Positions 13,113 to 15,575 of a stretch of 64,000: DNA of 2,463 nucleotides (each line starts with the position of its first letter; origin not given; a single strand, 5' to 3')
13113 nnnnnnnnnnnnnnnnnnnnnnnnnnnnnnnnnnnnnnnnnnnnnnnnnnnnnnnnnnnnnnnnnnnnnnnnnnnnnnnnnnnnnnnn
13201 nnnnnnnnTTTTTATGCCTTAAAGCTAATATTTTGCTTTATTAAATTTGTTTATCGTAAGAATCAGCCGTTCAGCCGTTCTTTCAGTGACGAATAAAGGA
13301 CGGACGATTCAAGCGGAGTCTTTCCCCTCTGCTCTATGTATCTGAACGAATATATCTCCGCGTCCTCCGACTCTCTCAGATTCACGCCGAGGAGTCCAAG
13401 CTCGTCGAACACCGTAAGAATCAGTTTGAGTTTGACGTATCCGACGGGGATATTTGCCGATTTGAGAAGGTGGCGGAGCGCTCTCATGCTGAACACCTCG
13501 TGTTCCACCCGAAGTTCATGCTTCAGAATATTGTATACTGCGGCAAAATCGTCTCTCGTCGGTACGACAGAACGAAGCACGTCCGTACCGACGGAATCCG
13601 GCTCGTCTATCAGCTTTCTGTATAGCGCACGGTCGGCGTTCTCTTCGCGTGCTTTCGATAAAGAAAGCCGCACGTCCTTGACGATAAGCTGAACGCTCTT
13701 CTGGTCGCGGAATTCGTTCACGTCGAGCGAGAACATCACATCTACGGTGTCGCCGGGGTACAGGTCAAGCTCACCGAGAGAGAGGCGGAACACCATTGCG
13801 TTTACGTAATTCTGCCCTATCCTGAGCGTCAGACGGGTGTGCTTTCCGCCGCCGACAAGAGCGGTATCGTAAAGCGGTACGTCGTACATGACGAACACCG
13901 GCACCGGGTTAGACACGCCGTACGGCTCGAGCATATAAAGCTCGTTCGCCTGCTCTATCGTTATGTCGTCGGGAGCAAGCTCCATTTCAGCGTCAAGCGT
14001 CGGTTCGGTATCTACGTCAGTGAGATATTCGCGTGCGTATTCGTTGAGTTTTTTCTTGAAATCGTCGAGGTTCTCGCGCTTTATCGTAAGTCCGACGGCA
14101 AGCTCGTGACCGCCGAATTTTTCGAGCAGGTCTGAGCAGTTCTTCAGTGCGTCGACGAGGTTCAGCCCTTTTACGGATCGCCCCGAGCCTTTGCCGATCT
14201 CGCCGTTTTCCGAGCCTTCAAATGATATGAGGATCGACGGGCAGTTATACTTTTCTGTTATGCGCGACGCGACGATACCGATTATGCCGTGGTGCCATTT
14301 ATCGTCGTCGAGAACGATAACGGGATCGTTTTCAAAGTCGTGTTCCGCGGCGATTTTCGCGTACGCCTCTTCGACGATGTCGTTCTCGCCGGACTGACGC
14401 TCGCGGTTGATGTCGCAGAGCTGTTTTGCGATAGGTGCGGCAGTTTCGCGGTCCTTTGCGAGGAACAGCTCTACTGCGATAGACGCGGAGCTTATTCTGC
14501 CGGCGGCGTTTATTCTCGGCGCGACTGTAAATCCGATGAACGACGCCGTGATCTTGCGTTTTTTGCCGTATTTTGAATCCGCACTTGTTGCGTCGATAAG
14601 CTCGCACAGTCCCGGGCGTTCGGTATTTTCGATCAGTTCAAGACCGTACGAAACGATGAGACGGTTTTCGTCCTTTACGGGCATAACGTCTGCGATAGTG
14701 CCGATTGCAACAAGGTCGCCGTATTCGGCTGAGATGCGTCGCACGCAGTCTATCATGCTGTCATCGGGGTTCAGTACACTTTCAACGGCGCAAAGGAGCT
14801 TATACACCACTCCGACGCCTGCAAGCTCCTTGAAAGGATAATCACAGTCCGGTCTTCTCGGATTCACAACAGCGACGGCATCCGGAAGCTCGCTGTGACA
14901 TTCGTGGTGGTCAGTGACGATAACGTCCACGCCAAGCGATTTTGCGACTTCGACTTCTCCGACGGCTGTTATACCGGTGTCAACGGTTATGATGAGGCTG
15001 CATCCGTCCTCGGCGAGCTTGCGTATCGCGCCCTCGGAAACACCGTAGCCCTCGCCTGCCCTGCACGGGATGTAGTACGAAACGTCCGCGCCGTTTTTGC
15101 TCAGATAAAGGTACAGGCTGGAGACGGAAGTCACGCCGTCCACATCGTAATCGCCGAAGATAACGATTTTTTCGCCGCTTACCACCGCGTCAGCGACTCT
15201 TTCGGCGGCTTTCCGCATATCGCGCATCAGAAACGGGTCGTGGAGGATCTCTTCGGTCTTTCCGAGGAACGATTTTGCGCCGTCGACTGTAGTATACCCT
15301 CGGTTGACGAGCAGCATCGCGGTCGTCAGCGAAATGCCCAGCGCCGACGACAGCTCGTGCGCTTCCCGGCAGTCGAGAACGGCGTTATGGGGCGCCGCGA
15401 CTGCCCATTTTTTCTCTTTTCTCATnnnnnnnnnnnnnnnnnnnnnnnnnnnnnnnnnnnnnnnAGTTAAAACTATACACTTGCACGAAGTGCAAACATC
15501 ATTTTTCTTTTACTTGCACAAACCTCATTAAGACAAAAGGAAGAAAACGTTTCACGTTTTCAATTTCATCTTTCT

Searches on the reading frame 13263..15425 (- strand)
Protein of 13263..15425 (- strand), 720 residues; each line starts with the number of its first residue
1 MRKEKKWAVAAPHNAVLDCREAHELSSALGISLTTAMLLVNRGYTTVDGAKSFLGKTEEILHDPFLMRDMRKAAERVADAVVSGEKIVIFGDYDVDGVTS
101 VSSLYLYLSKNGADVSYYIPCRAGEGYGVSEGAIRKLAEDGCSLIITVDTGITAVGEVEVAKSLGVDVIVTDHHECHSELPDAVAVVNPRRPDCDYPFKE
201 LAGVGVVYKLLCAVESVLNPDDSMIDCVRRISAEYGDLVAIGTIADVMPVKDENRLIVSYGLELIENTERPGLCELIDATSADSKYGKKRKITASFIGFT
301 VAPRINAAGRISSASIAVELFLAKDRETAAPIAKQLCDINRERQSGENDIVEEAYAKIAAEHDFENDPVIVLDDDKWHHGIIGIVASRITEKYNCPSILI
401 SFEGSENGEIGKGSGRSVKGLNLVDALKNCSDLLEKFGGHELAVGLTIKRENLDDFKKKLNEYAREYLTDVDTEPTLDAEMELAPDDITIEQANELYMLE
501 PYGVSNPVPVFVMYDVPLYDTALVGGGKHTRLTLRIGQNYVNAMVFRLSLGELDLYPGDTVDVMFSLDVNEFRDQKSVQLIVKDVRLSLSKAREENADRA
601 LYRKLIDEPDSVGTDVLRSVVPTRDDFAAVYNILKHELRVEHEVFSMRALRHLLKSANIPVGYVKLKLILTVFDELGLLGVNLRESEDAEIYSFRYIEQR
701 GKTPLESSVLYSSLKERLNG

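Call 21: search_protein_families(library=pfam, proteins=[window:13263-15425:-])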
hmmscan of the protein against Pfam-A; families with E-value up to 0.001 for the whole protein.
window:13263-15425:- (720 aa): 3 families
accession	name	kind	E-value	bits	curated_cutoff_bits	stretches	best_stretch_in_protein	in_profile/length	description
PF01368.27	DHH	-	3.5e-29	102.1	28.1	1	86-243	1-125/125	DHH family, N-terminal domain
PF17768.7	RecJ_OB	-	5e-24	84.9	27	1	480-584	2-107/107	RecJ OB domain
PF02272.25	DHHA1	-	1.5e-15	57.9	25.9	1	366-465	1-101/102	DHHA1 domain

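Call 43: find_homologous_proteins(query=window:13263-15425:-, max_evalue=1e-100)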
Query window:13263-15425:- (720 aa): 7345 proteins with E <= 1e-100 among 8000 candidates; the best 120 are listed.
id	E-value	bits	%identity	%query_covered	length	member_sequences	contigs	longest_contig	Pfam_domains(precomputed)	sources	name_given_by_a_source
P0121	0.0e+0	1602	100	100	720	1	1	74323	PF01368.28,PF17768.8,PF02272.25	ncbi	-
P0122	0.0e+0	1592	99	100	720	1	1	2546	PF01368.28,PF17768.8,PF02272.25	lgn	-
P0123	0.0e+0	1591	99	100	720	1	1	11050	PF01368.28,PF17768.8,PF02272.25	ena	-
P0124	0.0e+0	1285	80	99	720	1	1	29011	PF01368.28,PF17768.8,PF02272.25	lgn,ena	-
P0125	0.0e+0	1284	80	99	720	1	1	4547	PF01368.28,PF17768.8,PF02272.25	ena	-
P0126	0.0e+0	1196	75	100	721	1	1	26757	PF01368.28,PF17768.8,PF02272.25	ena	-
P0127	0.0e+0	1187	74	99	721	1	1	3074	PF01368.28,PF17768.8,PF02272.25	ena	-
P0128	0.0e+0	1164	72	100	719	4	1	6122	PF01368.28,PF17768.8,PF02272.25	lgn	-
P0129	0.0e+0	1111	70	99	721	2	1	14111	PF01368.28,PF17768.8,PF02272.25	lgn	-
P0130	0.0e+0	1093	68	99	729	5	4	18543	PF01368.28,PF17768.8,PF02272.25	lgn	-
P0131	0.0e+0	1093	68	99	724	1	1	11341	PF01368.28,PF17768.8,PF02272.25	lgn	-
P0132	0.0e+0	1088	68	99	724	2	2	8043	PF01368.28,PF17768.8,PF02272.25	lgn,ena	-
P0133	0.0e+0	1084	67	99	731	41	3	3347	PF01368.28,PF17768.8,PF02272.25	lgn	-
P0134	0.0e+0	1083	67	99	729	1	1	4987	PF01368.28,PF17768.8,PF02272.25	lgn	-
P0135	0.0e+0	1080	67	99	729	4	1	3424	PF01368.28,PF17768.8,PF02272.25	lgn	-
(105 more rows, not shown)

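Call 44: find_encoding_contigs(protein=P0121, flank=10000, max_places=3)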
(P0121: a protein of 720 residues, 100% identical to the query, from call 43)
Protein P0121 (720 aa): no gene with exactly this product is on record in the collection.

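Call 45: find_encoding_contigs(protein=P0123, flank=10000, max_places=3)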
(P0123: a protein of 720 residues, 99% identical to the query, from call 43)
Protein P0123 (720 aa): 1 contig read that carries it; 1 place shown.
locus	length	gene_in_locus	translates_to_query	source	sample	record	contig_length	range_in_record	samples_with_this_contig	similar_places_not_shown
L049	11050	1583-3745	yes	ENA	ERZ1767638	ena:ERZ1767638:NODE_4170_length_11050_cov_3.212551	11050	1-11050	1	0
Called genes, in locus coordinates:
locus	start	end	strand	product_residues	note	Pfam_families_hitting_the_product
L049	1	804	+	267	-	?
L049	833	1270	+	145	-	PF04246:RseC_MucC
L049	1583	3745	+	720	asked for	PF01368:DHH, PF02272:DHHA1, PF17768:RecJ_OB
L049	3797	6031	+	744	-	PF13328:HD_4, PF01966:HD, PF04607:RelA_SpoT, PF02824:TGS, PF19296:RelA_AH, PF28438:RelA_RIS, PF13291:ACT_4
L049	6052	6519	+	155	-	PF02580:Tyr_Deacylase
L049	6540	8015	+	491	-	PF04055:Radical_SAM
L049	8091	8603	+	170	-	-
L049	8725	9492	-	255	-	PF01048:PNP_UDP_1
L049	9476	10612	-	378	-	PF02606:LpxK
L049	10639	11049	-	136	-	?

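Call 46: find_encoding_contigs(protein=P0124, flank=10000, max_places=3)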
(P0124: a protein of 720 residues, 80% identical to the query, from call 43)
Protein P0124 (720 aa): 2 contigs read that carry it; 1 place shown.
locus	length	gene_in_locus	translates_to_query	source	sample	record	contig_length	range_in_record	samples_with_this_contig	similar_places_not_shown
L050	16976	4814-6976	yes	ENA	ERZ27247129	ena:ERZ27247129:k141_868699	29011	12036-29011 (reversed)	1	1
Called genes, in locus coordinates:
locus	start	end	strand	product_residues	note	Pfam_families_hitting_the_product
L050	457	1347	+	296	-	PF19293:CdaA_N, PF02457:DAC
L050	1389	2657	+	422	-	PF07949:YbbR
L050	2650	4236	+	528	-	PF01266:DAO (faint), PF21688:FAD-depend_C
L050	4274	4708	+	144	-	PF04246:RseC_MucC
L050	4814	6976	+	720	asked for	PF01368:DHH, PF02272:DHHA1, PF17768:RecJ_OB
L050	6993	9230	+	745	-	PF13328:HD_4, PF01966:HD (weak), PF04607:RelA_SpoT, PF02824:TGS, PF19296:RelA_AH, PF28438:RelA_RIS, PF13291:ACT_4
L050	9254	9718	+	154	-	PF02580:Tyr_Deacylase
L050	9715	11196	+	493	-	PF04055:Radical_SAM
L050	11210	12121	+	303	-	PF00448:SRP54 (weak), PF00485:PRK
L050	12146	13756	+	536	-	PF01943:Polysacc_synt, PF01554:MatE, PF03023:MurJ, PF01554:MatE (weak)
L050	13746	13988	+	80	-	PF01479:S4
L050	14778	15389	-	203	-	PF09551:Spore_II_R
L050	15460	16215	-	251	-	PF18912:DZR_2, PF00156:Pribosyltran (weak)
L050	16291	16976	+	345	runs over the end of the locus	PF01757:Acyl_transf_3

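Call 47: find_encoding_contigs(protein=P0126, flank=10000, max_places=3)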
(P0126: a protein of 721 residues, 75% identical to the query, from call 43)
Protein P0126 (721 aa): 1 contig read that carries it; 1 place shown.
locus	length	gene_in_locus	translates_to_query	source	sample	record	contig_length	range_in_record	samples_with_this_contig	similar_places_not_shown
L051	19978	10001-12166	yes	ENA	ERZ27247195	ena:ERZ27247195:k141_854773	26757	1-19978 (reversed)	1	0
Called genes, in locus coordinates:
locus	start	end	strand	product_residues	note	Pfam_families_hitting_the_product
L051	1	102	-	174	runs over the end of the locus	-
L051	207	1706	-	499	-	PF02074:Peptidase_M32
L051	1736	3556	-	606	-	PF00664:ABC_membrane, PF02463:SMC_N (weak), PF00005:ABC_tran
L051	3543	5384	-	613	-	PF00664:ABC_membrane, PF00005:ABC_tran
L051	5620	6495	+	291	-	PF19293:CdaA_N, PF02457:DAC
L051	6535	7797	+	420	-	PF07949:YbbR (weak)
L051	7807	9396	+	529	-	PF28550:DUF8436 (faint), PF01266:DAO (faint), PF21688:FAD-depend_C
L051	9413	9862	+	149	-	PF04246:RseC_MucC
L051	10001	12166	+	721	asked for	PF01368:DHH, PF02272:DHHA1, PF17768:RecJ_OB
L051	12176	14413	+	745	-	PF13328:HD_4, PF01966:HD, PF04607:RelA_SpoT, PF02824:TGS, PF19296:RelA_AH, PF28438:RelA_RIS, PF13291:ACT_4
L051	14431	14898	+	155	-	PF02580:Tyr_Deacylase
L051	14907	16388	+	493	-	PF04055:Radical_SAM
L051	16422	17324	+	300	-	PF00485:PRK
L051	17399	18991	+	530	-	PF01554:MatE, PF01943:Polysacc_synt, PF03023:MurJ, PF01554:MatE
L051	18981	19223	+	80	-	PF01479:S4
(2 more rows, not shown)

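Call 76: find_encoding_contigs(protein=P0122, flank=3000, max_places=3)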
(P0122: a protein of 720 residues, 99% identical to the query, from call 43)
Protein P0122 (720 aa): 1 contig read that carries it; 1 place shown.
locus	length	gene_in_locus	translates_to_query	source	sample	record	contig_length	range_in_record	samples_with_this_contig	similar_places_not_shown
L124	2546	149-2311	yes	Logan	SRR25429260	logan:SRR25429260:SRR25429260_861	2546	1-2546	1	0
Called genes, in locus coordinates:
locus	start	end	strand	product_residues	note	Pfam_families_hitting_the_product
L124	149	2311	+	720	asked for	PF01368:DHH, PF02272:DHHA1, PF17768:RecJ_OB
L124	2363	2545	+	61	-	?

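Call 80: list_cluster_members(proteins=[P0121, P0004, P0006, P0002])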
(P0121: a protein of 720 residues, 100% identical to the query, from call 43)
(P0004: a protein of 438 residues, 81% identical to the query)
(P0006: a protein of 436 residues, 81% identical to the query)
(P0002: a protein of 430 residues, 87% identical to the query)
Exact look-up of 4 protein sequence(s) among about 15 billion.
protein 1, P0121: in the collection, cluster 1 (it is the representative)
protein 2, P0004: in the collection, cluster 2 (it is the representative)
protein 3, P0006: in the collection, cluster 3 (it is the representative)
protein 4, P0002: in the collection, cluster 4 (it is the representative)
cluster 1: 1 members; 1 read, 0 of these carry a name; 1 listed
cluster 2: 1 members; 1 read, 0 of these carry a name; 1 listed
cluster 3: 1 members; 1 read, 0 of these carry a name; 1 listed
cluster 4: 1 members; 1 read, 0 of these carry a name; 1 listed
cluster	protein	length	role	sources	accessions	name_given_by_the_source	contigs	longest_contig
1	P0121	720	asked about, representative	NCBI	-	-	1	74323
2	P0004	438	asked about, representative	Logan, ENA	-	-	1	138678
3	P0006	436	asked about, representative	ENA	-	-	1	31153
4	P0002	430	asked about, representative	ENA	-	-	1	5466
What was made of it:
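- Tried and rejected: The cluster look-up gave no organism name (call 80).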
